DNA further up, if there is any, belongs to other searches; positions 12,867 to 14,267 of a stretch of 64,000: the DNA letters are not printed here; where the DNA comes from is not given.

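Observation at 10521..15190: Four tandem, pairwise translationally coupled paralogs of an unrecognised 7-TM protein family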

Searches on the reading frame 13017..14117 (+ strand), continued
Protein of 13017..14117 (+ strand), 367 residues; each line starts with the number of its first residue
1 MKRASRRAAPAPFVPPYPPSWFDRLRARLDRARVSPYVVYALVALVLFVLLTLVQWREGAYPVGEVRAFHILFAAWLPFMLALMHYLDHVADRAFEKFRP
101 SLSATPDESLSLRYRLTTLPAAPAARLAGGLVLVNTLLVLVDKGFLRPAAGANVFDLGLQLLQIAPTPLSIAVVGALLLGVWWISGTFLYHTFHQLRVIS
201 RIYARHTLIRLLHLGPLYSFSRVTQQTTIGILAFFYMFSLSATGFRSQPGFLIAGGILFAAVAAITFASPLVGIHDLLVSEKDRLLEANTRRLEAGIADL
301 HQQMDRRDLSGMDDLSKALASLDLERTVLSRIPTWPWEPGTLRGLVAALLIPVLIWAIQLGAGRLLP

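Call 50: find_homologous_proteins(query=A3, max_evalue=0.001)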
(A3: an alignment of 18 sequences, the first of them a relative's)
Query A3 (18 sequences) (347 aa, profile of the alignment): 42 proteins with E <= 0.001 among 8000 candidates.
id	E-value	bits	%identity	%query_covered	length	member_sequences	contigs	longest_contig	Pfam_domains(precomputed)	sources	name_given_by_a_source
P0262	3.7e-115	403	26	97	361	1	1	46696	-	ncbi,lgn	ncbi:MAG: hypothetical protein WEA61_00480 [Anaerolineales bacterium]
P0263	4.9e-114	399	100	100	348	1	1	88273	-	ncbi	-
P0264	2.7e-103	364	68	98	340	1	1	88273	-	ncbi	-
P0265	1.7e-96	342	70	98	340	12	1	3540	-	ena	-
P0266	7.0e-96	340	63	100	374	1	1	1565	-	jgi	jgi:hypothetical protein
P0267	5.5e-95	337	68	98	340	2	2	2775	-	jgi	jgi:hypothetical protein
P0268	1.3e-94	336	26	95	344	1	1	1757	-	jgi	jgi:hypothetical protein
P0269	2.0e-93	332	47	96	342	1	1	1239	-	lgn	-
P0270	6.3e-92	327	65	98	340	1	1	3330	-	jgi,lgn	jgi:hypothetical protein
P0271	4.8e-89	317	30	98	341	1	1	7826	-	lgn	-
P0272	5.3e-89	317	30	98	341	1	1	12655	-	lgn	-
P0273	4.4e-87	311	64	100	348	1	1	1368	-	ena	-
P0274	5.2e-87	310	46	97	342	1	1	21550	-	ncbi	-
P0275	1.4e-86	309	58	98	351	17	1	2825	-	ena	-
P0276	1.9e-86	309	29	96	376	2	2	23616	-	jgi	jgi:hypothetical protein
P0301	3.1e-15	74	21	95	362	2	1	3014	-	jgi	jgi:hypothetical protein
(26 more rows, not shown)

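Call 53: fold_search(model_id=the predicted structure, library=viral)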
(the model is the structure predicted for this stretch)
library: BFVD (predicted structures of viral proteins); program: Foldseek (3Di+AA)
matches with E <= 10: 128; with E <= 0.001: 0
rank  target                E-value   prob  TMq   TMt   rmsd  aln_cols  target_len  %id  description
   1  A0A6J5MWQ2            1.9e-01  0.16  0.13  0.09  31.5       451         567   10  Uncharacterized protein [uncultured Caudovirales phage]
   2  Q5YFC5                3.5e-01  0.15  0.13  0.15  48.8       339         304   13  Uncharacterized protein [Singapore grouper iridovirus]
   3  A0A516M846            3.9e-01  0.15  0.14  0.09  25.3       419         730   10  (no name in the UniProt tables at hand)
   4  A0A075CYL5            4.6e-01  0.16  0.16  0.16  25.5       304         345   16  Membrane protein EE34 [Elephant endotheliotropic herpesvirus 5]
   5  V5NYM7                6.3e-01  0.14  0.15  0.16  24.6       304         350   15  F-US12 protein [Chelonid alphaherpesvirus 5]
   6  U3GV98                1.1e+00  0.10  0.13  0.15  24.1       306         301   15  G-protein coupled receptor [Suid betaherpesvirus 2]
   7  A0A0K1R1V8            1.2e+00  0.12  0.19  0.18  29.2       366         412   16  Glycoprotein M [Testudinid alphaherpesvirus 3]
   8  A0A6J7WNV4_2          1.3e+00  0.35  0.26  0.15  12.5       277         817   12  Bacteriophage lambda, GpH, tail tape measure, C-terminal [uncultured Caudovirales phage]
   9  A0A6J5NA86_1          1.3e+00  0.09  0.16  0.07  54.3       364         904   11  DUF4214 domain-containing protein [uncultured Caudovirales phage]
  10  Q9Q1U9                1.5e+00  0.08  0.14  0.16  28.8       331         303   10  Uncharacterized protein [Saimiriine herpesvirus 2]
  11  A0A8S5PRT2            1.7e+00  0.08  0.13  0.18  15.4       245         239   11  Uncharacterized protein [Podoviridae sp. ctt6T3]
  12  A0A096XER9            1.8e+00  0.08  0.14  0.15  18.9       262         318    9  Uncharacterized protein [Escherichia phage phi191]
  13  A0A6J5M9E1            1.8e+00  0.05  0.12  0.07  25.5       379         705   11  Uncharacterized protein [uncultured Caudovirales phage]
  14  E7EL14                1.9e+00  0.05  0.12  0.07  26.9       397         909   12  Tape measure protein [Edwardsiella phage eiMSLS]
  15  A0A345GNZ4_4          2.0e+00  0.06  0.14  0.06  23.7       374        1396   11  (no name in the UniProt tables at hand)
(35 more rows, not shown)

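Call 59: search_protein_families(library=pfam, alignment_id=A4, max_evalue=0.00001)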
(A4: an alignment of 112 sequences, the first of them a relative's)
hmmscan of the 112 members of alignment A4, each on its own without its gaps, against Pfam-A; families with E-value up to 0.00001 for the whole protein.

A. member 1, L001:8106-9617:- (504 aa): 2 families
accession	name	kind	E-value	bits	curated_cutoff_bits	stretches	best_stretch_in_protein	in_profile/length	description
PF00754.31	F5_F8_type_C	-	5.2e-09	36.7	28.2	1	382-495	7-126/127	F5/8 type C domain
PF22633.2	F5_F8_type_C_2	-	2.7e-08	34.8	27.8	1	391-426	2-38/91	NedA-like, galactose-binding domain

B. families by the number of members that match (of 112 scanned): 171 families (the first 25 are shown)
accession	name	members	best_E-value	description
PF07992.20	Pyr_redox_2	4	2.3e-69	Pyridine nucleotide-disulphide oxidoreductase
PF01266.30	DAO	4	1.3e-55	FAD dependent oxidoreductase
PF13424.12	TPR_12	4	1.8e-37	Tetratricopeptide repeat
PF13450.12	NAD_binding_8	4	3.7e-13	NAD(P)-binding Rossmann-like domain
PF00890.30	FAD_binding_2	4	3.4e-08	FAD binding domain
PF00355.32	Rieske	3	4.9e-36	Rieske [2Fe-2S] domain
PF00795.27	CN_hydrolase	3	3.3e-28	Carbon-nitrogen hydrolase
PF03704.23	BTAD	3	1.4e-23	Bacterial transcriptional activator domain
PF12831.13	FAD_oxidored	3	6.5e-10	FAD dependent oxidoreductase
PF13181.12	TPR_8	3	2e-09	Tetratricopeptide repeat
PF01965.30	DJ-1_PfpI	2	1.5e-56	DJ-1/PfpI family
PF00122.25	E1-E2_ATPase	2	1.5e-55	E1-E2 ATPase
PF00005.33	ABC_tran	2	2.8e-38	ABC transporter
PF07690.21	MFS_1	2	1.6e-37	Major Facilitator Superfamily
PF13302.13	Acetyltransf_3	2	8.5e-35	Acetyltransferase (GNAT) domain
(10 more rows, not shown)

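Call 78: find_encoding_contigs(protein=P0301, flank=5000, max_places=2)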
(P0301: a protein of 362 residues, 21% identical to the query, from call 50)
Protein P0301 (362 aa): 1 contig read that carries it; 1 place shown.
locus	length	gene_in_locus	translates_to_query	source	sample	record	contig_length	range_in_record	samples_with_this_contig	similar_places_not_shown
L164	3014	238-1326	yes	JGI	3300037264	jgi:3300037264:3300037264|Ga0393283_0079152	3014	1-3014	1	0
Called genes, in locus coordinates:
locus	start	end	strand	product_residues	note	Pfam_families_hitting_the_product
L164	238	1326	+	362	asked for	-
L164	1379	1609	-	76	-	PF14407:Frankia_peptide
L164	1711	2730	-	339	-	-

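Call 80: predict_structure(alignment_id=A6)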
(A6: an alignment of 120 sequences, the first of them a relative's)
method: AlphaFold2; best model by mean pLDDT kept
length: 348 residues; sequences in the alignment: 120
mean_pLDDT: 94.0   pTM: 0.86
mean pLDDT of the five models: 94.0, 93.7, 93.4, 92.7, 92.7
residues with pLDDT >= 90: 297; 70-90: 48; 50-70: 3; < 50: 0
segments of 3 or more residues with pLDDT < 50: none
pLDDT, mean of each block of 10 residues (from residue 1): 75 94 97 96 97 97 96 95 97 96 93 97 98 95 92 96 96 97 95 96 94 91 90 90 93 94 98 98 97 97 98 93 88 86 87
secondary structure, 60 per line:
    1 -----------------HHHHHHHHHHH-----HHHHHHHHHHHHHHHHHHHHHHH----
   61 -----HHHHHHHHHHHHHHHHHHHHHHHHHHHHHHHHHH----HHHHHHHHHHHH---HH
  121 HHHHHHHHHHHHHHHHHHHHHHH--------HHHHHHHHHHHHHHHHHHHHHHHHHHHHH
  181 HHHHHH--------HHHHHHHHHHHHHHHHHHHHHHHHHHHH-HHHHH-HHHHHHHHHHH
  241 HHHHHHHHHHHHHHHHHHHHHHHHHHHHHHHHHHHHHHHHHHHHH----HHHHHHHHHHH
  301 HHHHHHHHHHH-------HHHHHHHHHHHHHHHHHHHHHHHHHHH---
elements in order: H18-28 H34-56 H66-99 H104-115 H119-143 H152-186 H195-222 H224-228 H230-285 H290-311 H319-345

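Call 82: fold_search(model_id=the predicted structure, library=pdb)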
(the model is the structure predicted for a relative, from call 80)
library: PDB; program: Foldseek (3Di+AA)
matches with E <= 10: 231; with E <= 0.001: 0
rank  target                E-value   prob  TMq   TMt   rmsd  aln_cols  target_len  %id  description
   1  8jm9_A                4.0e-02  0.94  0.30  0.29  11.2       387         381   13  The cryo-EM structure of insect gustatory receptor Gr43a from Drosophila melanogaster (released 2024-02-07)
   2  8zdz_A                3.1e-01  0.54  0.28  0.27  12.1       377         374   14  Drosophila mojavensis gustatory receptor 43a(Gr43a) in apo state (released 2024-10-30)
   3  8ria_A                4.6e-01  0.35  0.21  0.14  23.9       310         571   14  BmrA E504-100uMATPMg-IF (released 2025-01-01)
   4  5mkk_B                5.5e-01  0.30  0.20  0.13  20.7       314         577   15  Crystal structure of the heterodimeric ABC transporter TmrAB, a homolog of the antigen translocation complex TAP (released 2017-01-18)
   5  9v4h_B                6.5e-01  0.15  0.17  0.19  19.8       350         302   14  Prenyltransferase Ord1 Q216A-FSPP (released 2025-10-01)
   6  4q4j_A                6.8e-01  0.21  0.17  0.11  17.6       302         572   12  Structure of crosslinked TM287/288_S498C_S520C mutant (released 2014-07-16)
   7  8t4h_B                7.4e-01  0.15  0.15  0.11  15.3       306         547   12  Transporter associated with antigen processing (TAP) bound to the 8-mer peptide RRYQSTEL (released 2024-06-19)
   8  8otz_DU               7.8e-01  0.30  0.19  0.22  24.6       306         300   11  48-nm repeat of the native axonemal doublet microtubule from bovine sperm (released 2023-11-22)
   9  3wmf                  7.8e-01  0.23  0.19  0.12  17.8       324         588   14  Crystal structure of an inward-facing eukaryotic ABC multitrug transporter G277V/A278V/A279V mutant (released 2014-03-19)
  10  9cpb_6K               8.5e-01  0.20  0.21  0.19  35.4       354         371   12  Atomic model of bovine Fallopian tube cilia doublet microtubule (48-nm periodicity) (released 2024-10-30)
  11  8fbn_A                8.5e-01  0.14  0.13  0.18  20.8       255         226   10  Improving the secretion of designed protein assemblies through negative design of cryptic transmembrane domains (released 2023-03-22)
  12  9v4i_B                1.0e+00  0.15  0.17  0.19  20.4       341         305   13  Prenyltransferase Ord1 D219A (released 2025-10-01)
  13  6o30_A                1.1e+00  0.16  0.21  0.14  23.9       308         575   13  Lipid A transporter MsbA from Salmonella typhimurium (released 2019-06-12)
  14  9zpo_A                1.2e+00  0.15  0.16  0.17  25.6       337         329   13  Cryo-EM structure of KCa3.1_I/calmodulin channel in complex with SKA31. (released 2026-01-14)
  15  9v4g_C                1.2e+00  0.12  0.17  0.19  20.5       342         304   14  Prenyltransferase Ord1 wild type (released 2025-10-01)
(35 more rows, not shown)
